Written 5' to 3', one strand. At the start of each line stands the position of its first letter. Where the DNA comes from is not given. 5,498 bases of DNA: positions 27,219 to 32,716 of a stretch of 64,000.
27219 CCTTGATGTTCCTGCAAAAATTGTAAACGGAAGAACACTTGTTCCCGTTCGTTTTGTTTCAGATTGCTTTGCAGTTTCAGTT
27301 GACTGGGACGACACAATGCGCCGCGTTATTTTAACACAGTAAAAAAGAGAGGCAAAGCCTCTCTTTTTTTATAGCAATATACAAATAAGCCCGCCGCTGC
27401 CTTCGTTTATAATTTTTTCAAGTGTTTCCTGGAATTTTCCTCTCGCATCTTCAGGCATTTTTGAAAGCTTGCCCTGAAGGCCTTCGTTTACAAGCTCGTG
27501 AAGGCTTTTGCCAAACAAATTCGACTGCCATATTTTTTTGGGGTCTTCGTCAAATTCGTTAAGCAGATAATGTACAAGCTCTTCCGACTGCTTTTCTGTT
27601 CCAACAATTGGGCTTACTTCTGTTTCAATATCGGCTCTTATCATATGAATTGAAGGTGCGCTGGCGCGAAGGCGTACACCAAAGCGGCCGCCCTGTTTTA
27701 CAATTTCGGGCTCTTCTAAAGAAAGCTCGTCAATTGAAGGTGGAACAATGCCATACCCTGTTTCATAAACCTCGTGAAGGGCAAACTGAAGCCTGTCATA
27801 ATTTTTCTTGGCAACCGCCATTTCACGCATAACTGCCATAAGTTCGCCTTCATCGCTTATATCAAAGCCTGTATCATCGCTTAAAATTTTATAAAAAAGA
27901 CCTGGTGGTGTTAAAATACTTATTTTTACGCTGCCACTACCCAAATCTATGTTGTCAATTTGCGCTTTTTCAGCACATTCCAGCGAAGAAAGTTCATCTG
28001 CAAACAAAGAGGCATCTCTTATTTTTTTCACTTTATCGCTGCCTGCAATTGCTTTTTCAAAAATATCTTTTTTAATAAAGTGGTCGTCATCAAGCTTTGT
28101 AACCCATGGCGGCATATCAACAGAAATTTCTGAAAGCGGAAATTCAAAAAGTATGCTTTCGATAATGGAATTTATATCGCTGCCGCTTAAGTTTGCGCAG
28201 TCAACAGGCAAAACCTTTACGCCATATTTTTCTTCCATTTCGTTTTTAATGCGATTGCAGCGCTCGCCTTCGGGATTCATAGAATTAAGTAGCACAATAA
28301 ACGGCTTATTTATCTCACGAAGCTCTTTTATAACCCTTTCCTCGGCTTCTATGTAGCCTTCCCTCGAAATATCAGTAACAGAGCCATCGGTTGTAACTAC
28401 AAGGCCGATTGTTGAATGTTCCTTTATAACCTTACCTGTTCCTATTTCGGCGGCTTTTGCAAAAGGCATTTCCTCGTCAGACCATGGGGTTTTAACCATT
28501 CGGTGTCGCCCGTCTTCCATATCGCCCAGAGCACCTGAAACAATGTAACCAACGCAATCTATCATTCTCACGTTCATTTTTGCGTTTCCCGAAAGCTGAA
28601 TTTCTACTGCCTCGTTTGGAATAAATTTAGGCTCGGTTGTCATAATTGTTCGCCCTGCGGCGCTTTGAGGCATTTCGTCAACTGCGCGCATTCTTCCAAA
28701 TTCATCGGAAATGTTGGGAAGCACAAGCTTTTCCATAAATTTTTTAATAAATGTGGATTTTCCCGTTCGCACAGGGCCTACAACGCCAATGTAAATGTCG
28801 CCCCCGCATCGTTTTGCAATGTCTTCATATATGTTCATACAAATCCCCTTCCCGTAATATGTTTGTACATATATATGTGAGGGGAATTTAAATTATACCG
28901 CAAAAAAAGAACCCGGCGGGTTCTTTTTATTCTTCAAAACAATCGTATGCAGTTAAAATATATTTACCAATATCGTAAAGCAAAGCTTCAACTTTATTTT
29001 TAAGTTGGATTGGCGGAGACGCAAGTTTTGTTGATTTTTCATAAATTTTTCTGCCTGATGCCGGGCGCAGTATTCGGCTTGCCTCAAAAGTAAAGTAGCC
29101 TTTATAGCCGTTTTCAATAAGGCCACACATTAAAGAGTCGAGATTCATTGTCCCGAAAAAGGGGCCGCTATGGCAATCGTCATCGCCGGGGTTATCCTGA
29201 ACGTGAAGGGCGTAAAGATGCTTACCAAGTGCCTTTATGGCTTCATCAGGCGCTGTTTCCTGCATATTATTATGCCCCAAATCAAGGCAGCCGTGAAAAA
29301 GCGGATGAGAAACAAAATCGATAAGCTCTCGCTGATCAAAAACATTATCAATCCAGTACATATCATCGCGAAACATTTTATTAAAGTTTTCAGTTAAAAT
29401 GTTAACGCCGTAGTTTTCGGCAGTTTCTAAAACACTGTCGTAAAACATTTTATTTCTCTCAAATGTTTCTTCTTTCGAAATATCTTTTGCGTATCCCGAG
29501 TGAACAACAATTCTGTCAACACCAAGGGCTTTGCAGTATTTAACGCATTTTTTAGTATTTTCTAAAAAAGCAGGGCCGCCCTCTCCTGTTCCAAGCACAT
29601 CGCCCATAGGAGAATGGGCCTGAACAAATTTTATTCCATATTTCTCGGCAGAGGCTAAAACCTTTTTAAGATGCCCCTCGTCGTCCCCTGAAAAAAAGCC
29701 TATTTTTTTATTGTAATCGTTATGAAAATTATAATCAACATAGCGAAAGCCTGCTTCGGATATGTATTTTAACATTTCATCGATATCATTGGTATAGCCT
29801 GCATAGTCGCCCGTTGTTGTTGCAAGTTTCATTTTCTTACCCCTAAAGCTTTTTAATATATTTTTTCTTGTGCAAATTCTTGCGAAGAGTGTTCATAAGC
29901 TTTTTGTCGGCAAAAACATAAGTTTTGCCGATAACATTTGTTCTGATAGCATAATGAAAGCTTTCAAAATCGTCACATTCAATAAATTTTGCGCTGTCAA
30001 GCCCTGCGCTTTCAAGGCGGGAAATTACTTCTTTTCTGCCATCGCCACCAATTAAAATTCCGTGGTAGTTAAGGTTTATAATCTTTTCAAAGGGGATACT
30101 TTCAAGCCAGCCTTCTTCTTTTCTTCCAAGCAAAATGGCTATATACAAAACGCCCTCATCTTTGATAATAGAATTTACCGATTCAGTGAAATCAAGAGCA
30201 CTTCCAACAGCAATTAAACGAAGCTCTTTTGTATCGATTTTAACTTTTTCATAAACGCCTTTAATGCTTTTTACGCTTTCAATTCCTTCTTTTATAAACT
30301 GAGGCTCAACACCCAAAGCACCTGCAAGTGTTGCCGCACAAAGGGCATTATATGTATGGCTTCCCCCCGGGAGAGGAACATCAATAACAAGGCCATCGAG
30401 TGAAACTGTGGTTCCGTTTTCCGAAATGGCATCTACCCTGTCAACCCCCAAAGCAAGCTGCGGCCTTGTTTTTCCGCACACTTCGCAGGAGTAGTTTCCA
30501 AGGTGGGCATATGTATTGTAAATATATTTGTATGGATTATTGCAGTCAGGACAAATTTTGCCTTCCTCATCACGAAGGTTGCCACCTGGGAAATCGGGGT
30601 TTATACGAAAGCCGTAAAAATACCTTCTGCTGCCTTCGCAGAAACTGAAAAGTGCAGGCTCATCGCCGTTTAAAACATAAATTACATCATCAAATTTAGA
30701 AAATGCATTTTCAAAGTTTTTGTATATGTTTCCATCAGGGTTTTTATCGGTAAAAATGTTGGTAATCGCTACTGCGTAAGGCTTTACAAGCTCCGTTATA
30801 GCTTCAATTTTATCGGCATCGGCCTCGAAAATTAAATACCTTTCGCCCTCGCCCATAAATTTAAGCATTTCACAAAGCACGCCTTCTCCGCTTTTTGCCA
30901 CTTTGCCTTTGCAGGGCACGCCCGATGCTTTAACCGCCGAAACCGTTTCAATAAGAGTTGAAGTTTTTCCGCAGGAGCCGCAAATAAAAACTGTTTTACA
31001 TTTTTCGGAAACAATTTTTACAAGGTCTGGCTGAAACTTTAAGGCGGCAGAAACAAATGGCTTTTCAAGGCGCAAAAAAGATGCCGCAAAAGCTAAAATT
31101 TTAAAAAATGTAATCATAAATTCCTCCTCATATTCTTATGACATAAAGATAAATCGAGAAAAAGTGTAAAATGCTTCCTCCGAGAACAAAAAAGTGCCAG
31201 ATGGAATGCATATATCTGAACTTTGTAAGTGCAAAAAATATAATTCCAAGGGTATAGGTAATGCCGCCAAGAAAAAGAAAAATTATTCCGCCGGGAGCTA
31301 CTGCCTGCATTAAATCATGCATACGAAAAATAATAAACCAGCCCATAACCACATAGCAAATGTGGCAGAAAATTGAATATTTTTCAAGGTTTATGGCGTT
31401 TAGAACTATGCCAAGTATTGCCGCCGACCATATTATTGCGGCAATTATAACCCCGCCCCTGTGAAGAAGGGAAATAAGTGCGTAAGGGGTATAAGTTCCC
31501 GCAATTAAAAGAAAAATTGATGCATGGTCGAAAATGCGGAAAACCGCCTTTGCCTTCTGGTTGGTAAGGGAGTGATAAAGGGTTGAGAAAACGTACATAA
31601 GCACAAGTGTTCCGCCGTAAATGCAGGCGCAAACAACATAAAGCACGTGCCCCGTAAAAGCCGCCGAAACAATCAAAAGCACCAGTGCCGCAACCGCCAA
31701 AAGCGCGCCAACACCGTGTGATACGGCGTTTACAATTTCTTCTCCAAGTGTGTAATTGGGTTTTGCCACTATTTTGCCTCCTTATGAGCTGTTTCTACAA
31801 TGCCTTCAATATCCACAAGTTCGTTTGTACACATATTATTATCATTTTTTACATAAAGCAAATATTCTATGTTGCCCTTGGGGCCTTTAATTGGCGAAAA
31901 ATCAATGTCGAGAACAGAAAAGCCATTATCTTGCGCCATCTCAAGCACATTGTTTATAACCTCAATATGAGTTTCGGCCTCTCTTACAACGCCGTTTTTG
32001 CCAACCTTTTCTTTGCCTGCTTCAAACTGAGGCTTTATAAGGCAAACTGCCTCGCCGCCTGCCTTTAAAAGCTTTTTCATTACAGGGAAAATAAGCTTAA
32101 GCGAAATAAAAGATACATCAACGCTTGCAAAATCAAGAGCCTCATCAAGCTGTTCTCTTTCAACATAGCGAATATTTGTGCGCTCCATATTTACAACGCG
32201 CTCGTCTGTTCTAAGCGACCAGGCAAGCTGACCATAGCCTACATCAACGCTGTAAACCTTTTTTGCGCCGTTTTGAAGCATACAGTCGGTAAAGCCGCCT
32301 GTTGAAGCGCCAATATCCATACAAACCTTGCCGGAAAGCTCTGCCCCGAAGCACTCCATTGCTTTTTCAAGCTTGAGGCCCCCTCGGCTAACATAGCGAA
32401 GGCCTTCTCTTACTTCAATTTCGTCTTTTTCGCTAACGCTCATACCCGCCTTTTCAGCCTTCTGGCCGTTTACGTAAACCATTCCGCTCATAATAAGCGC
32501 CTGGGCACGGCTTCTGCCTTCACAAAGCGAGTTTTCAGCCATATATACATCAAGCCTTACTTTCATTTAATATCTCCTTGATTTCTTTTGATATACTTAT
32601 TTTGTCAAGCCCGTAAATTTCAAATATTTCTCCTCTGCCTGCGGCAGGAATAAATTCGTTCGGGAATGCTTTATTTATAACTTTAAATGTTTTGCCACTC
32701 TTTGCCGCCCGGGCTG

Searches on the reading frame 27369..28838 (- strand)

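Call 46: search_protein_families(library=pfam, proteins=[window:27369-28838:-])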
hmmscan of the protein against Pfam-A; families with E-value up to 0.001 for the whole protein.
window:27369-28838:- (489 aa): 4 families
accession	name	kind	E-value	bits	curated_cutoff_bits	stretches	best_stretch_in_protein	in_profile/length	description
PF09547.16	SpoIVA_ATPase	-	2.1e-117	391.1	26.6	1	1-234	4-237/237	Stage IV sporulation protein A, ATPase domain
PF20438.3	SpoIVA_middle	-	3.4e-67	226.4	25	1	236-413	2-179/179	Stage IV sporulation protein A, middle domain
PF20439.3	SpoIVA_C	-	4e-36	123.4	25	1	414-489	1-76/76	Sporulation stage IV protein A, C-terminal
PF00009.33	GTP_EFTU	-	5e-05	23.4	26.5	0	16-98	5-79/188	Elongation factor Tu GTP binding domain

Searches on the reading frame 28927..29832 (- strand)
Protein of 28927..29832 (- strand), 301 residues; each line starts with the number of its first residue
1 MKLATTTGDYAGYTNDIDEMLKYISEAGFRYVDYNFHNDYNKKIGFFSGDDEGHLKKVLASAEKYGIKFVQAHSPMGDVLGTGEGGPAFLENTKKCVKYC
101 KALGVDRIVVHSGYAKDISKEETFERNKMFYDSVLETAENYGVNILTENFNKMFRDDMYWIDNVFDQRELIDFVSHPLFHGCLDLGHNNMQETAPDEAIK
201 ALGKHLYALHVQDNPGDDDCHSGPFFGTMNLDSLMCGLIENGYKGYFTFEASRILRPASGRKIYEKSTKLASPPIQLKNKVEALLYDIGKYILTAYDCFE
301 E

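Call 46: search_protein_families(library=pfam, proteins=[window:28927-29832:-])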
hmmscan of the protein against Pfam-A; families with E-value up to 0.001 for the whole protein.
window:28927-29832:- (301 aa): 1 family
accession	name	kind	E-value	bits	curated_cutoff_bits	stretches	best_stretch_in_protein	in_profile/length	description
PF01261.30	AP_endonuc_2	-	3.4e-31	109.3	31.1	1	22-252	2-230/249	Xylose isomerase-like TIM barrel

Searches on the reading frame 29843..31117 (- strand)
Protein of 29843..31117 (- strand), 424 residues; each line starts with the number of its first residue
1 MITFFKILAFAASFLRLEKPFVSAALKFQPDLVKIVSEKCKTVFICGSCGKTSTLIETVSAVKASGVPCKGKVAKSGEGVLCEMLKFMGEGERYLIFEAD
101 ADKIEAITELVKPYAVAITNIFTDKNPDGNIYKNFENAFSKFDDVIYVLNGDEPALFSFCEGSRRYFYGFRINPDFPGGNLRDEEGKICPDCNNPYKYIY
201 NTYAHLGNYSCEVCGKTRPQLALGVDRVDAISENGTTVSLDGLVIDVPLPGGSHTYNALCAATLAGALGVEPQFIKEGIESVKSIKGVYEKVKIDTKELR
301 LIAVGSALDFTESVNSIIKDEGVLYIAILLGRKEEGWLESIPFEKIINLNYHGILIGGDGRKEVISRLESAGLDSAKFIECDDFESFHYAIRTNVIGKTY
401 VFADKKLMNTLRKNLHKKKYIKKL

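Call 4: search_protein_families(library=pfam, proteins=[window:29843-31117:-])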
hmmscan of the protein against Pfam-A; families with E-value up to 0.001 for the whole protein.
window:29843-31117:- (424 aa): 1 family
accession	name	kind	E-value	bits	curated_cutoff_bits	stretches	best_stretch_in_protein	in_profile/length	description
PF08245.18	Mur_ligase_M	-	0.00036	21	24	0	45-124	1-91/200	Mur ligase middle domain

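Call 5: search_protein_families(library=ncbifam, proteins=[window:29843-31117:-])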
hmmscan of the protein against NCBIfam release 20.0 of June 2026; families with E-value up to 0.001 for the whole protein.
window:29843-31117:- (424 aa): 9 families
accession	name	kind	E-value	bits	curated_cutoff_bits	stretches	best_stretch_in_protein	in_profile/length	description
NF045635.1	isoglutsynth_MurT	equivalog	3.9e-47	161.2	800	1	24-423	32-444/447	lipid II isoglutaminyl synthase subunit MurT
NF052464.1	L2IsogltmlsynMurTStaph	equivalog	9.3e-19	67.5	800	1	27-382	34-397/435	lipid II isoglutaminyl synthase subunit MurT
TIGR01143.1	murF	subfamily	2.4e-10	39.9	288.6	1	39-123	73-160/418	UDP-N-acetylmuramoyl-tripeptide--D-alanyl-D-alanine ligase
TIGR01082.1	murC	equivalog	7.2e-06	25.3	335.1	0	37-147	97-199/449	UDP-N-acetylmuramate--L-alanine ligase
NF008041.0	PRK10773.1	equivalog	5.5e-05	22.1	551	1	244-299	273-328/453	UDP-N-acetylmuramoyl-tripeptide--D-alanyl-D-alanine ligase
NF053647.1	pMurD2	equivalog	0.00016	20.7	550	0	247-341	238-328/405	pseudomurein biosynthesis peptide ligase pMurD2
NF001124.0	PRK00139.1-2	equivalog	0.00019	20.3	476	1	243-295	296-348/500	UDP-N-acetylmuramoyl-L-alanyl-D-glutamate--2,6-diaminopimelate ligase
NF001126.0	PRK00139.1-4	equivalog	0.00022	19.9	373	1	232-297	272-341/486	UDP-N-acetylmuramoyl-L-alanyl-D-glutamate--2,6-diaminopimelate ligase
NF008896.0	PRK11929.1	equivalog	0.00029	18.8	1023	1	40-296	604-831/965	bifunctional UDP-N-acetylmuramoyl-L-alanyl-D-glutamate--2,6-diaminopimelate ligase MurE/UDP-N-acetylmuramoyl-tripeptide--D-alanyl-D-alanine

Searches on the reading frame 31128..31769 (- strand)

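Call 4: search_protein_families(library=pfam, proteins=[window:31128-31769:-])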
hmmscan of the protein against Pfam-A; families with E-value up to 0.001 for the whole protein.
window:31128-31769:- (213 aa): 1 family
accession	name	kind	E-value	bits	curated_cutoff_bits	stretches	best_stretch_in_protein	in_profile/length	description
PF03006.26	HlyIII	-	6.5e-38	131.1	26.2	1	8-203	3-224/224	Haemolysin-III related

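Call 5: search_protein_families(library=ncbifam, proteins=[window:31128-31769:-])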
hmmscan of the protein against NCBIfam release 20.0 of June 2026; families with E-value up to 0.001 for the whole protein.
window:31128-31769:- (213 aa): 2 families
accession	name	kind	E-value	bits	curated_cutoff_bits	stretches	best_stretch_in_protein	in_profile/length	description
NF011669.1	PRK15087.1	equivalog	4.4e-68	228.8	80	1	11-209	1-199/199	PAQR family membrane homeostasis protein TrhA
TIGR01065.1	hlyIII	subfamily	9.4e-58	195.1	172.2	1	10-210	1-204/204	hemolysin III family protein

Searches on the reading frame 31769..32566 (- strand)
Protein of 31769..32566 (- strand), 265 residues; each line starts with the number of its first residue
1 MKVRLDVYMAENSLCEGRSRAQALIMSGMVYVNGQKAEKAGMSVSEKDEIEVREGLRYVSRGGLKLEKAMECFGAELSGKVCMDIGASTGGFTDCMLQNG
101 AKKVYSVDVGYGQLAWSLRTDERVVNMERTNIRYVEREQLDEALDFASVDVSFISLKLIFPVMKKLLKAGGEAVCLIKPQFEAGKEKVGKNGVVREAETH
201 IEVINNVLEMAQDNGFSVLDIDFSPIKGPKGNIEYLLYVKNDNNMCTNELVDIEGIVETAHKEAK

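Call 4: search_protein_families(library=pfam, proteins=[window:31769-32566:-])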
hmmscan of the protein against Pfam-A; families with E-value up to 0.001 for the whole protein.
window:31769-32566:- (265 aa): 3 families
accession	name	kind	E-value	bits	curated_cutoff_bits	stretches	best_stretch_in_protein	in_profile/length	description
PF01728.25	FtsJ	-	4.1e-44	151.1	24.1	1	58-239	1-179/181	FtsJ-like methyltransferase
PF01479.30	S4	-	8.3e-10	38.7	22.8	1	3-50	1-48/48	S4 domain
PF22421.1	SYY_C-terminal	-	0.00094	19.5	27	0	9-51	25-67/83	Tyrosine--tRNA ligase SYY-like C-terminal domain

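Call 5: search_protein_families(library=ncbifam, proteins=[window:31769-32566:-])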
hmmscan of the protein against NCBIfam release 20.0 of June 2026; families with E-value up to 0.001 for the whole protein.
window:31769-32566:- (265 aa): 4 families
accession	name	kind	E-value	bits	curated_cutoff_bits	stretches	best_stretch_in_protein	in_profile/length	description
TIGR00478.1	tly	subfamily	7.9e-82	274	185.8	1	4-234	1-228/228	TlyA family rRNA (cytidine-2'-O)-methyltransferase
NF049952.1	23rRNACMtaseTlyA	equivalog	2.1e-61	207.4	250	1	4-240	2-235/236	23S rRNA (cytidine-2'-O)-methyltransferase TlyA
TIGR01017.1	rpsD_bact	equivalog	3.2e-06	27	177.2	1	3-57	90-144/200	30S ribosomal protein S4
NF003717.0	PRK05327.1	equivalog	4.9e-05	23.3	116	1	3-57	92-146/202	30S ribosomal protein S4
